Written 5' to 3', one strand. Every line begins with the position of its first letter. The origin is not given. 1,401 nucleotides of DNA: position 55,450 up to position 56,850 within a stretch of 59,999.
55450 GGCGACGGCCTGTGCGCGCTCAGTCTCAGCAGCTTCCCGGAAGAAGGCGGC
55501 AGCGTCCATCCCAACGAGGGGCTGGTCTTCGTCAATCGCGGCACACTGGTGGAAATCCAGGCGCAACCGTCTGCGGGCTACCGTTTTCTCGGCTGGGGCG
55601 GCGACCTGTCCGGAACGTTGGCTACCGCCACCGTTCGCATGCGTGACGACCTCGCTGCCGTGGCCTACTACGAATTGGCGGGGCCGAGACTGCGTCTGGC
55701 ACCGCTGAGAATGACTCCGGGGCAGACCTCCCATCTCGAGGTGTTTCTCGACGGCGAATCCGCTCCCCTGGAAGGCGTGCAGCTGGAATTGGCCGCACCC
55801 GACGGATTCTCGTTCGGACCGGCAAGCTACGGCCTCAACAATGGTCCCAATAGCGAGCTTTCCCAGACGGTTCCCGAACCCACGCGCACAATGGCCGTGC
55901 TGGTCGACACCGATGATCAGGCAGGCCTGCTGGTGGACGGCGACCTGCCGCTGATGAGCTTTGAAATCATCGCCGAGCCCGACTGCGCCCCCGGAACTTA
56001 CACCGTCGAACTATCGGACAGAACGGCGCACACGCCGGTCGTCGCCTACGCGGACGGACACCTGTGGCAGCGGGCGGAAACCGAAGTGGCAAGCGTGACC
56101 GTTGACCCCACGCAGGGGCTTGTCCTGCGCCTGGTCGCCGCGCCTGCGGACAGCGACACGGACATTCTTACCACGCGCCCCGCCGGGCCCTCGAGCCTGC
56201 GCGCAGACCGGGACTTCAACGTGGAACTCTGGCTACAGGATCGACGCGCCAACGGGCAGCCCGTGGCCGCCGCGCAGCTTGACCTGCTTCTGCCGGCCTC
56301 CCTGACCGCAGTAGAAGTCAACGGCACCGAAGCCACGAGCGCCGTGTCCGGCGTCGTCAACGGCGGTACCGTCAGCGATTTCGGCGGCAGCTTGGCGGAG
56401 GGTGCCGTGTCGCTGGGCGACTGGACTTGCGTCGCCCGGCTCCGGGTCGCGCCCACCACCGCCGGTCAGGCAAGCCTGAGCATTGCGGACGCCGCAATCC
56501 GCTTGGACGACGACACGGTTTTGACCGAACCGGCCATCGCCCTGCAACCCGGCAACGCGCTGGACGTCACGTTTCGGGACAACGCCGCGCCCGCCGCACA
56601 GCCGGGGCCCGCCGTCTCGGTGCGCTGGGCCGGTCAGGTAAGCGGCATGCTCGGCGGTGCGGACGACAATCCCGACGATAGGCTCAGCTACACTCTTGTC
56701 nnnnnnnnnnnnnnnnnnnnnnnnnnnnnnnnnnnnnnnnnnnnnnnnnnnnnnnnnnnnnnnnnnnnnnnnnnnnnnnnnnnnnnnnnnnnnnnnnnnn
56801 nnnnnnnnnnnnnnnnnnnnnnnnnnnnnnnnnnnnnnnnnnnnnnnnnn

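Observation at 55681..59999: Cohesin-like modules on a giant protease/propeller protein, translationally coupled to a dockerin-bearing HExxH protein: candidate cohesin-dockerin protease complex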

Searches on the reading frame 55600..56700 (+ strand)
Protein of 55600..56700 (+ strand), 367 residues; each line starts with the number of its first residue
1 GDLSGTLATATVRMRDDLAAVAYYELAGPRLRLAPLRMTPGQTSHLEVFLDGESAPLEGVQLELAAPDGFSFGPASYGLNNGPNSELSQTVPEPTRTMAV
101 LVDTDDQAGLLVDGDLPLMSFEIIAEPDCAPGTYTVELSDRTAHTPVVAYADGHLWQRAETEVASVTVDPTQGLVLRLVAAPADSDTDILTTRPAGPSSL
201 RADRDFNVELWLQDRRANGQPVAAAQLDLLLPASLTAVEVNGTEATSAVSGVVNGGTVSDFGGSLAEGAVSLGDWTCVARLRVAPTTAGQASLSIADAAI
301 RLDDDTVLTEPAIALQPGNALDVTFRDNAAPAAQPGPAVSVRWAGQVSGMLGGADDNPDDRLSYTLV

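Call 6: search_protein_families(library=pfam, proteins=[window:55600-56700:+], max_evalue=10)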
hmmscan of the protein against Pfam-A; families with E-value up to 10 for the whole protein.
window:55600-56700:+ (367 aa): 1 family
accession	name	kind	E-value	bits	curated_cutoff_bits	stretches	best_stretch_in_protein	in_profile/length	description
PF10633.15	NPCBM_assoc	-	0.012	16.3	24.4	1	38-76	1-42/78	NPCBM-associated, NEW3 domain of alpha-galactosidase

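Call 7: search_solved_structures(query=window:55600-56700:+, max_evalue=10, show_alignments=3)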
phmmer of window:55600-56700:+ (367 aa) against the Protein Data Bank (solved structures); distinct sequences matched with E-value up to 10: 1.
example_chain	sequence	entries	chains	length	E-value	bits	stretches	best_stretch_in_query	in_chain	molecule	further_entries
2i5e_A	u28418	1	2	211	1.3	11.6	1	18-126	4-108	Hypothetical protein MM_2497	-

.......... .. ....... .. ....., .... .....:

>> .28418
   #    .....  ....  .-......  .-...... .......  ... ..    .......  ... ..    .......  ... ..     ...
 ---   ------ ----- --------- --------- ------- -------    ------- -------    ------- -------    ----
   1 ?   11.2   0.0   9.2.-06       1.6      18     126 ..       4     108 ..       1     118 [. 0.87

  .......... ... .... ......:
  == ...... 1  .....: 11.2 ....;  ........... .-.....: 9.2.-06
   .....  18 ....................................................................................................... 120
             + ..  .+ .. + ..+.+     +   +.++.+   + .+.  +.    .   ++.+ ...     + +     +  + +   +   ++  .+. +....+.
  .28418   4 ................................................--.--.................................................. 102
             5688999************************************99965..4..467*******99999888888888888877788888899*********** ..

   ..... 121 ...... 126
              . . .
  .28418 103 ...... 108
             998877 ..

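Call 11: find_homologous_proteins(query=window:55636-56598:+, max_evalue=0.001)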
Query window:55636-56598:+: 8000 candidates shared short words with the query, none scored E <= 0.001.

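Call 25: find_homologous_proteins(query=A1, max_evalue=0.01)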
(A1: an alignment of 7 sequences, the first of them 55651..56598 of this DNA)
Query A1 (7 sequences): 8000 candidates shared short words with the query, none scored E <= 0.01.

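Call 28: search_solved_structures(query=A1, max_evalue=10, show_alignments=3)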
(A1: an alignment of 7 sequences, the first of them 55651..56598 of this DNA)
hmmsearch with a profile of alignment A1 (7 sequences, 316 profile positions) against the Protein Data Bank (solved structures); distinct sequences matched with E-value up to 10: 3.
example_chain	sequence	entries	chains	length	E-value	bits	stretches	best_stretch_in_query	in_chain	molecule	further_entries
5n5p_A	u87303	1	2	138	0.1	14.8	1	20-123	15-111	Putative cellulosomal scaffoldin protein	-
5m2o_A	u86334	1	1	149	0.96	11.6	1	88-152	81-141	Putative cellulosomal scaffoldin protein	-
5aoz_A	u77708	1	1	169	1.2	11.2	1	88-151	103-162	PUTATIVE CELLULOSOMAL SCAFFOLDIN PROTEIN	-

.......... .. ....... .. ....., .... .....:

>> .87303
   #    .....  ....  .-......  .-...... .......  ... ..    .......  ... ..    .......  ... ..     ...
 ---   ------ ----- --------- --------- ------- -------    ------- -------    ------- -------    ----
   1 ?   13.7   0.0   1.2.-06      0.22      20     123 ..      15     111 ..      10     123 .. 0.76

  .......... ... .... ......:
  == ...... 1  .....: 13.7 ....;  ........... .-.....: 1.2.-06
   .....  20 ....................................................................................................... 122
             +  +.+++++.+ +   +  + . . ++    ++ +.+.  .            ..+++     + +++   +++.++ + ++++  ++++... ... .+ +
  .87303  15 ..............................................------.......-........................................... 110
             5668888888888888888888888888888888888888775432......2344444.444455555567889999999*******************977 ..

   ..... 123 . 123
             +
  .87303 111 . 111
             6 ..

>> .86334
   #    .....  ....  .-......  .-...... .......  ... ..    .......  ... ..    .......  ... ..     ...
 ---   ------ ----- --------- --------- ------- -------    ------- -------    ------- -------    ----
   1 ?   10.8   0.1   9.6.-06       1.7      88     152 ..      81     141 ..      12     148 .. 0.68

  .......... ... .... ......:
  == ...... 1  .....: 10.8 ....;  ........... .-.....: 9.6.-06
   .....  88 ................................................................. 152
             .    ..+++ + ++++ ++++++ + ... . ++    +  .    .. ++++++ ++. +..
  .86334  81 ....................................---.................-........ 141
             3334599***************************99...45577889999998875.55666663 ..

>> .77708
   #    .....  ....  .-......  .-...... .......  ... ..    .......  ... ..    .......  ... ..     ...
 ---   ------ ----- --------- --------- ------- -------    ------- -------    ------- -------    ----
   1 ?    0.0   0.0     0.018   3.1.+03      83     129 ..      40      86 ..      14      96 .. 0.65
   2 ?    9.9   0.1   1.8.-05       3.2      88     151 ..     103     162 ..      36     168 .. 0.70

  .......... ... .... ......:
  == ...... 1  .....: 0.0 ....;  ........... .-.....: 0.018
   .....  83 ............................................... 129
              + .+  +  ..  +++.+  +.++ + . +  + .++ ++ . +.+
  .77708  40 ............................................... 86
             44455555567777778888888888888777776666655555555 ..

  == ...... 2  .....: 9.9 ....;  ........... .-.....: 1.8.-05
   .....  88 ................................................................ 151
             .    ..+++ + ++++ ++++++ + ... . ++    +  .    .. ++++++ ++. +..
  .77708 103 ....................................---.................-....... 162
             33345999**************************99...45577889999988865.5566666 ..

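Call 29: search_protein_families(library=pfam, alignment_id=A1, max_evalue=10)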
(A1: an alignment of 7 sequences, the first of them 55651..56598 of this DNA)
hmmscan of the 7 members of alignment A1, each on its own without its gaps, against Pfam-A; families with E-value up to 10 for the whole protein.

A. member 1, window:55651-56598:+ (316 aa): 2 families
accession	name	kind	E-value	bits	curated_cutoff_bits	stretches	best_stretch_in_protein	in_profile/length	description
PF10633.15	NPCBM_assoc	-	0.015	15.9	24.4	1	21-59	1-42/78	NPCBM-associated, NEW3 domain of alpha-galactosidase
PF22898.2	NOMO1-like_1st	-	0.27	11.8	27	0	109-147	29-69/85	BOS complex subunit NOMO1-like, first beta sandwich domain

B. families by the number of members that match (of 7 scanned): 3 families
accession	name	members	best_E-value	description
PF10633.15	NPCBM_assoc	2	0.015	NPCBM-associated, NEW3 domain of alpha-galactosidase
PF17715.6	DUF5560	1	0.0058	Family of unknown function (DUF5560)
PF22898.2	NOMO1-like_1st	1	0.27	BOS complex subunit NOMO1-like, first beta sandwich domain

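Call 37: search_protein_representatives(protein=window:55651-56598:+)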
Query: 316 residues. Proteins with E-value up to 0.001 (for the whole library): 23; up to 1e-10: 6; up to 1e-30: 2. The best 23 are listed.
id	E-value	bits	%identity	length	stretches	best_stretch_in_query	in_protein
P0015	2.0e-102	359.3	56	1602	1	1-316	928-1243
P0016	2.0e-54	201.7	39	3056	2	3-314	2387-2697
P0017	6.4e-21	91.6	31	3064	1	5-316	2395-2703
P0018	1.3e-19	87.3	29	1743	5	157-279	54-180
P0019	1.5e-14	70.7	32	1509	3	159-255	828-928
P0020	1.3e-11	61.0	29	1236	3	133-286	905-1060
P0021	5.6e-10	55.7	28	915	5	19-59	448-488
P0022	3.4e-09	53.1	24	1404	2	162-280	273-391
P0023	7.5e-08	48.7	29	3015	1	3-278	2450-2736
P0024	1.2e-06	44.8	27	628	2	128-281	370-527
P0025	5.7e-06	42.6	30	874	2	150-264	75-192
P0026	7.4e-06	42.2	29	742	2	159-271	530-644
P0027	1.5e-05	41.2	27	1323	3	150-265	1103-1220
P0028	3.5e-05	40.0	27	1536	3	151-248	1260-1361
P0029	3.8e-05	39.9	29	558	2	159-270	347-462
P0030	4.5e-05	39.6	33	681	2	146-278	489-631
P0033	1.1e-04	38.3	33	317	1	175-284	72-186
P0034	1.2e-04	38.2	28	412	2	146-279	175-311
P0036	3.5e-04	36.7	28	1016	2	157-273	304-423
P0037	5.4e-04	36.1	27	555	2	164-278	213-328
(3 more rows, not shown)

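Call 38: search_protein_families(library=pfam, proteins=[P0018, P0019, P0020, P0021, P0022, P0024, P0025, P0026, P0029], max_evalue=0.01)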
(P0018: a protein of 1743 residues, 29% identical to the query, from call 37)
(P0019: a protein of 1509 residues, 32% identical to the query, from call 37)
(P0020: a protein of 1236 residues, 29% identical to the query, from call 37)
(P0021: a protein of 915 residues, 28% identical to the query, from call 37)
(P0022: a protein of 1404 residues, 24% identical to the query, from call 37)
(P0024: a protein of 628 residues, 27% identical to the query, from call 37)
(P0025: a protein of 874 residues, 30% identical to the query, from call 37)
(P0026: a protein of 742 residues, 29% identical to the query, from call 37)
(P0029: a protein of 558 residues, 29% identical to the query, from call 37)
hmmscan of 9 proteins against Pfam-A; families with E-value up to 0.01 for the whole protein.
P0018 (1743 aa): 1 family
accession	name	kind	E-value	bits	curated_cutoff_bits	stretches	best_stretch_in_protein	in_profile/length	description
PF13499.12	EF-hand_7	-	0.0042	17.8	30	0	385-438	11-65/67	EF-hand domain pair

P0019 (1509 aa): 5 families
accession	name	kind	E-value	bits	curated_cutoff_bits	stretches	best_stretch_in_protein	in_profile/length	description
PF17963.7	Big_9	-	5e-48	162.4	23.6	3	728-820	2-89/89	Bacterial Ig domain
PF17803.7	Cadherin_4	-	3e-38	130.6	25.1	4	719-789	3-71/71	Bacterial cadherin-like domain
PF17892.7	Cadherin_5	-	3.1e-36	123.5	26.5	3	728-821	3-97/98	Cadherin-like domain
PF00404.24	Dockerin_1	-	0.0033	18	22.9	1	1413-1461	1-54/57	Dockerin type I domain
PF19076.6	CshA_repeat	-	0.0061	17.6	27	0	771-799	53-80/103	Surface adhesin CshA repetitive domain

P0020 (1236 aa): 5 families
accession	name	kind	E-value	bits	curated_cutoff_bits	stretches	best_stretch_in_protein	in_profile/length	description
PF17963.7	Big_9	-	3e-45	153.5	23.6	3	412-501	3-88/89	Bacterial Ig domain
PF17892.7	Cadherin_5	-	1.5e-36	124.6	26.5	3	412-503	4-97/98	Cadherin-like domain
PF17803.7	Cadherin_4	-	1.1e-33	116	25.1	4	403-471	1-71/71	Bacterial cadherin-like domain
PF13385.13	Laminin_G_3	-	1.5e-28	100.3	27.6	1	170-325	2-151/151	Concanavalin A-like lectin/glucanases superfamily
PF19076.6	CshA_repeat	-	0.0002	22.4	27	0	22-59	45-80/103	Surface adhesin CshA repetitive domain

P0021 (915 aa): 1 family
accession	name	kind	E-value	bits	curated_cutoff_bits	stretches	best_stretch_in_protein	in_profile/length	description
PF00404.24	Dockerin_1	-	1.2e-11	45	22.9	1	860-912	1-56/57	Dockerin type I domain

P0022 (1404 aa): 5 families
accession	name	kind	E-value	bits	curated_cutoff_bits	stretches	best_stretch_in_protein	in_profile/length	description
PF08890.17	Phage_TAC_5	-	0.0022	18.3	27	0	176-245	46-114/135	Phage XkdN-like tail assembly chaperone protein, TAC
PF13473.12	Cupredoxin_1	-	0.0036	17.7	27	0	982-1014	64-96/104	Cupredoxin-like domain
PF13499.12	EF-hand_7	-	0.004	17.9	30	0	465-495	10-42/67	EF-hand domain pair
PF00036.39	EF-hand_1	-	0.0044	16.9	25.4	0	465-481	8-24/29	EF hand domain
PF13405.12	EF-hand_6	-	0.0083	16.2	25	0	464-482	7-25/30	EF-hand domain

P0024 (628 aa): 3 families
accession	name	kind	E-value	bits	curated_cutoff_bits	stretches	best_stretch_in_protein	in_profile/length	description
PF13229.12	Beta_helix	-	9e-06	25.8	25.9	1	2-90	76-158/158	Right handed beta helix region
PF05048.19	NosD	-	0.00023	21.1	23.6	1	7-100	72-154/212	Periplasmic copper-binding protein (NosD)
PF00404.24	Dockerin_1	-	0.001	19.7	22.9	0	564-615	1-52/57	Dockerin type I domain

P0025 (874 aa): 1 family
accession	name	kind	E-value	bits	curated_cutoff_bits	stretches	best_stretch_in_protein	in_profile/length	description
PF00028.23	Cadherin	-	1.2e-11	45.3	28.8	1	514-602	4-93/93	Cadherin domain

P0026 (742 aa): 3 families
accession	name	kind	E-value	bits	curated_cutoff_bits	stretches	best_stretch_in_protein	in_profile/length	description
PF13385.13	Laminin_G_3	-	6.9e-21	75.4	27.6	1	1-134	23-151/151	Concanavalin A-like lectin/glucanases superfamily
PF00404.24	Dockerin_1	-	4e-06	27.4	22.9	1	684-731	1-49/57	Dockerin type I domain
PF02210.31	Laminin_G_2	-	0.0013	19.6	22.9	1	42-123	37-123/126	Laminin G domain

P0029 (558 aa): 0 families

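Call 41: search_protein_families(library=pfam, proteins=[P0033, P0034, P0037, P0030, P0036], max_evalue=10)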
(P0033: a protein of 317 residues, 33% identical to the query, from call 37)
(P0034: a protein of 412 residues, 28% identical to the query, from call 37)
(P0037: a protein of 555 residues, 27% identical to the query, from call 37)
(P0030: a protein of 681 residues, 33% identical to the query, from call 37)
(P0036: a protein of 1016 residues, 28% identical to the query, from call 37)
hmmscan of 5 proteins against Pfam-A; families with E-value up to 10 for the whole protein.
P0033 (317 aa): 2 families
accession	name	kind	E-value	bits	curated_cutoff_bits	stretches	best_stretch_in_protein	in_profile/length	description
PF00526.23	Dicty_CTDC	-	5.3e-07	29.8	27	1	215-237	3-24/24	Dictyostelium (slime mold) repeat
PF00404.24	Dockerin_1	-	0.0029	18.2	22.9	1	261-309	2-52/57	Dockerin type I domain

P0034 (412 aa): 6 families
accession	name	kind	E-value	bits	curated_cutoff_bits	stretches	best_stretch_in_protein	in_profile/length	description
PF00404.24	Dockerin_1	-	9.9e-05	22.9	22.9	1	351-404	2-55/57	Dockerin type I domain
PF13499.12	EF-hand_7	-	0.00023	21.9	30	1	385-400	49-64/67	EF-hand domain pair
PF00036.39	EF-hand_1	-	0.003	17.4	25.4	1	385-399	9-23/29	EF hand domain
PF13833.12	EF-hand_8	-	0.0048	17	28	1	385-401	34-50/54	EF-hand domain pair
PF13405.12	EF-hand_6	-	0.0054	16.8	25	1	385-399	9-23/30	EF-hand domain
PF13202.12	EF-hand_5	-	0.08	12.9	25.9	1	385-398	8-21/25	EF hand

P0037 (555 aa): 1 family
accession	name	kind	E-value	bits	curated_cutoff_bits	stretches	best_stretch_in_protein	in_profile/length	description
PF00404.24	Dockerin_1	-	0.0022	18.6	22.9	1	366-409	2-48/57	Dockerin type I domain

P0030 (681 aa): 0 families

P0036 (1016 aa): 10 families
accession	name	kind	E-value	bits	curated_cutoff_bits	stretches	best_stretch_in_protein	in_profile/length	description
PF07676.18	PD40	-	1e-25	89.5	20.9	5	793-823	1-32/38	WD40-like Beta Propeller Repeat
PF00930.27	DPPIV_N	-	4.4e-09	36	22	2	847-904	1-60/354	Dipeptidyl peptidase IV (DPP IV) N-terminal region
PF25174.1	Beta-prop_THOC3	-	5.4e-07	29.3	305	2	844-908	94-149/272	THOC3 beta-propeller domain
PF07705.17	CARDB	-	1e-05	26.1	22.7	1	238-289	54-98/101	CARDB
PF25460.1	Beta-prop_Aladin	-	0.00018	21.2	171.1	2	861-954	130-215/340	Aladin seven-bladed propeller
PF23414.1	Beta-prop_EML_2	-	0.0073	16.1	90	1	845-957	88-184/266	Echinoderm microtubule-associated protein second beta-propeller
PF23140.1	Gp80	-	0.019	15.8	27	1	569-645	30-105/128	Podophage GP4 fiber I protein gp80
PF15780.11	ASH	-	0.019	15.5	27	1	1-33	62-94/98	Abnormal spindle-like microcephaly-assoc'd, ASPM-SPD-2-Hydin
PF02897.21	Peptidase_S9_N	-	0.024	13.8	24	1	844-968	234-359/414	Prolyl oligopeptidase, N-terminal beta-propeller domain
PF10584.14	Proteasome_A_N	-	7.3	6.8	27.7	0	845-851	7-13/23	Proteasome subunit A N-terminal signature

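Call 45: search_protein_families(library=ncbifam, proteins=[window:55651-56598:+], max_evalue=1)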
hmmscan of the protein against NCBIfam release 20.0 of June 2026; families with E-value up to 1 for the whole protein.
window:55651-56598:+ (316 aa): 0 families

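Call 51: predict_structure(alignment_id=A5)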
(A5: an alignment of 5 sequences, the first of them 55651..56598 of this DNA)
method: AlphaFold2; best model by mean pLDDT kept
length: 316 residues; sequences in the alignment: 5
mean_pLDDT: 79.9   pTM: 0.56
mean pLDDT of the five models: 79.9, 73.5, 70.9, 63.0, 60.1
residues with pLDDT >= 90: 81; 70-90: 170; 50-70: 47; < 50: 18
segments of 3 or more residues with pLDDT < 50: 1-8, 124-129, 313-316
pLDDT, mean of each block of 10 residues (from residue 1): 41 78 85 69 81 89 79 80 75 71 88 83 50 54 70 78 85 86 86 91 89 91 90 89 94 91 91 88 93 81 82 47
secondary structure, 60 per line:
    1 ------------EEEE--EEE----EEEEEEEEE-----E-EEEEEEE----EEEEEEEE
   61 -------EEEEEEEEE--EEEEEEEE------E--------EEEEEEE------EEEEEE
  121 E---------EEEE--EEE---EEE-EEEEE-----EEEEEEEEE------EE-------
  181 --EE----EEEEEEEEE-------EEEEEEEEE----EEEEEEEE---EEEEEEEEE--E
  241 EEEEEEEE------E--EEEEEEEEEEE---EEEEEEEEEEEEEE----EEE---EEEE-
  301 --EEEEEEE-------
elements in order: E13-16 E19-21 E26-34 E42-48 E53-60 E68-76 E79-86 E102-108 E115-121 E131-134 E137-139 E143-145 E147-151 E157-165 E189-197 E205-213 E218-225 E229-237 E240-248 E258-268 E272-285 E290-292 E296-299 E303-309
